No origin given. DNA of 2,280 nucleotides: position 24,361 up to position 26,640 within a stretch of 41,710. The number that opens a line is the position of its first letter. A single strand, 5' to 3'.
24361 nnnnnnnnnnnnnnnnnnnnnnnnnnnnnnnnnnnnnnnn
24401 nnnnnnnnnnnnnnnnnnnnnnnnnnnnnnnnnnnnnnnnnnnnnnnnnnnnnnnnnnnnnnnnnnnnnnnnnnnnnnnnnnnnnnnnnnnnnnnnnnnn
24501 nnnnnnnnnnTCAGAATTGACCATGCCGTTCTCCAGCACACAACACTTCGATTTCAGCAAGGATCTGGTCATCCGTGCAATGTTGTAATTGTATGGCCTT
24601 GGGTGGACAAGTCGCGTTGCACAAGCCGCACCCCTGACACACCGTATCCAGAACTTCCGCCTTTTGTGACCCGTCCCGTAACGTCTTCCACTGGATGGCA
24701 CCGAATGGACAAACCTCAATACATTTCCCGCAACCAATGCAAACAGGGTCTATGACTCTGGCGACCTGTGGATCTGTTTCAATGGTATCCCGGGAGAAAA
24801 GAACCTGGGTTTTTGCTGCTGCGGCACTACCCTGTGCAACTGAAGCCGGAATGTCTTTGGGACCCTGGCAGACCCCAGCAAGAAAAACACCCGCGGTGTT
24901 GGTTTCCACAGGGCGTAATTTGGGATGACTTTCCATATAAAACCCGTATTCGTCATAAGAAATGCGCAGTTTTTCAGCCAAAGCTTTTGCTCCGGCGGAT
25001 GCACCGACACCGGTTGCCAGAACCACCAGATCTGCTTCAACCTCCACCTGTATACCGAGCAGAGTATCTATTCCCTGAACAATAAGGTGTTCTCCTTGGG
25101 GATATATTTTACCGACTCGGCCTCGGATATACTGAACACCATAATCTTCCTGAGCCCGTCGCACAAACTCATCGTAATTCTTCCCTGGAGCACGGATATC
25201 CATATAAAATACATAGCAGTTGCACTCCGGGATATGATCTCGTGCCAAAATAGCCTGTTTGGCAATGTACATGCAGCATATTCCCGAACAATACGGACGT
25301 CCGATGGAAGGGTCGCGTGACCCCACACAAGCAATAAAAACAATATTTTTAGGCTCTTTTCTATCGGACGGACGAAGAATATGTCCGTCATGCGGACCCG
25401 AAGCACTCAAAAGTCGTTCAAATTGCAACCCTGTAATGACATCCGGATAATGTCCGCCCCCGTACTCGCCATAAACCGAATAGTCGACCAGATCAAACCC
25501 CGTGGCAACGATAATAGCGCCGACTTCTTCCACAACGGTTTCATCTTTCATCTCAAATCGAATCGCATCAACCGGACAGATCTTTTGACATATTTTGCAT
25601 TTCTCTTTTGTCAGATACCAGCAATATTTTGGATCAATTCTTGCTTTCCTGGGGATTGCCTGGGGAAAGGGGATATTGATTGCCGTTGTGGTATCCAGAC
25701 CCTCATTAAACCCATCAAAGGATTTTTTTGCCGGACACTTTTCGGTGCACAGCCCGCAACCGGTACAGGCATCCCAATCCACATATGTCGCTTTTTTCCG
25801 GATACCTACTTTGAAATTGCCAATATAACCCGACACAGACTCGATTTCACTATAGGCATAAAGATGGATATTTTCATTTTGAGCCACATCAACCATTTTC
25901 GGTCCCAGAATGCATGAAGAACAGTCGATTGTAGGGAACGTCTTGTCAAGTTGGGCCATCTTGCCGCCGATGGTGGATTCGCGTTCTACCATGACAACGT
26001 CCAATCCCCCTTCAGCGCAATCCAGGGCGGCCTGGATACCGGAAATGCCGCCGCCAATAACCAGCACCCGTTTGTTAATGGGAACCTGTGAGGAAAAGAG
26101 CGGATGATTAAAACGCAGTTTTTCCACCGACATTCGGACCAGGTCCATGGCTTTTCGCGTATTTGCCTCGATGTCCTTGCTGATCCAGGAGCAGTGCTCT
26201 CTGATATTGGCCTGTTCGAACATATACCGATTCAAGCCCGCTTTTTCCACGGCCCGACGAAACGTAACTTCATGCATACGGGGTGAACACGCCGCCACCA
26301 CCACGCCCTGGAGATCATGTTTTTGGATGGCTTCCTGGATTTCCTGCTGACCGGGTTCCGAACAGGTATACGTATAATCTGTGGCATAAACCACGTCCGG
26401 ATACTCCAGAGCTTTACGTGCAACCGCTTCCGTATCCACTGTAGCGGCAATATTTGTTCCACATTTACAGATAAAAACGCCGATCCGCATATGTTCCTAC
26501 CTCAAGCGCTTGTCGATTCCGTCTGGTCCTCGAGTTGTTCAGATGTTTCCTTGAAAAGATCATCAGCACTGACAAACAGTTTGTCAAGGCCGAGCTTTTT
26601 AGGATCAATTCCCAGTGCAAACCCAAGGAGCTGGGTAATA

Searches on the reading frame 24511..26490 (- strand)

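Call 11: search_protein_families(library=pfam, proteins=[window:24511-26490:-])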
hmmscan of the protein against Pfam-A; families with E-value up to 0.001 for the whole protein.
window:24511-26490:- (659 aa): 26 families (the best 25 are shown)
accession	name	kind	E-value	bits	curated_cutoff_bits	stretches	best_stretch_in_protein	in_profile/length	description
PF00037.32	Fer4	-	3.5e-18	65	21.1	2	584-600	8-24/24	4Fe-4S binding domain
PF12838.12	Fer4_7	-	1.8e-15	57.6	27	2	584-632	2-52/52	4Fe-4S dicluster domain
PF14697.11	Fer4_21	-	3.8e-14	53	35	3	577-634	1-58/59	4Fe-4S dicluster domain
PF13237.11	Fer4_10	-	6.5e-14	52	25.5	2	582-629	7-53/53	4Fe-4S dicluster domain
PF07992.20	Pyr_redox_2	-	1.3e-11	44.9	26.1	2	141-191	2-52/291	Pyridine nucleotide-disulphide oxidoreductase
PF13187.11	Fer4_9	-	2.7e-11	43.8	27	1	584-633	2-52/52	4Fe-4S dicluster domain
PF12837.12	Fer4_6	-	8e-11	41.8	25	1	583-599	8-24/24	4Fe-4S binding domain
PF25160.1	LdpA_Fe-S-bd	-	1.6e-10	41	27.6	1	577-602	21-46/49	LdpA Fe-S cluster-binding domain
PF12797.12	Fer4_2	-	6.5e-09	35.6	24.5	1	235-254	3-22/22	4Fe-4S binding domain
PF01266.30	DAO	-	8.5e-09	35.8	27.9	1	141-176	1-37/353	FAD dependent oxidoreductase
PF12831.13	FAD_oxidored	-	1.4e-08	34.9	27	1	142-179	2-39/416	FAD dependent oxidoreductase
PF13484.11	Fer4_16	-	2.1e-08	35.3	30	1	584-602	2-20/66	4Fe-4S double cluster binding domain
PF12798.12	Fer4_3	-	7.8e-08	33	27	1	584-598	1-15/15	4Fe-4S binding domain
PF13183.11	Fer4_8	-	8.5e-07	29.9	27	0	235-255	47-67/68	4Fe-4S dicluster domain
PF13738.12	Pyr_redox_3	-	2.6e-06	27.3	30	1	139-227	164-246/305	Pyridine nucleotide-disulphide oxidoreductase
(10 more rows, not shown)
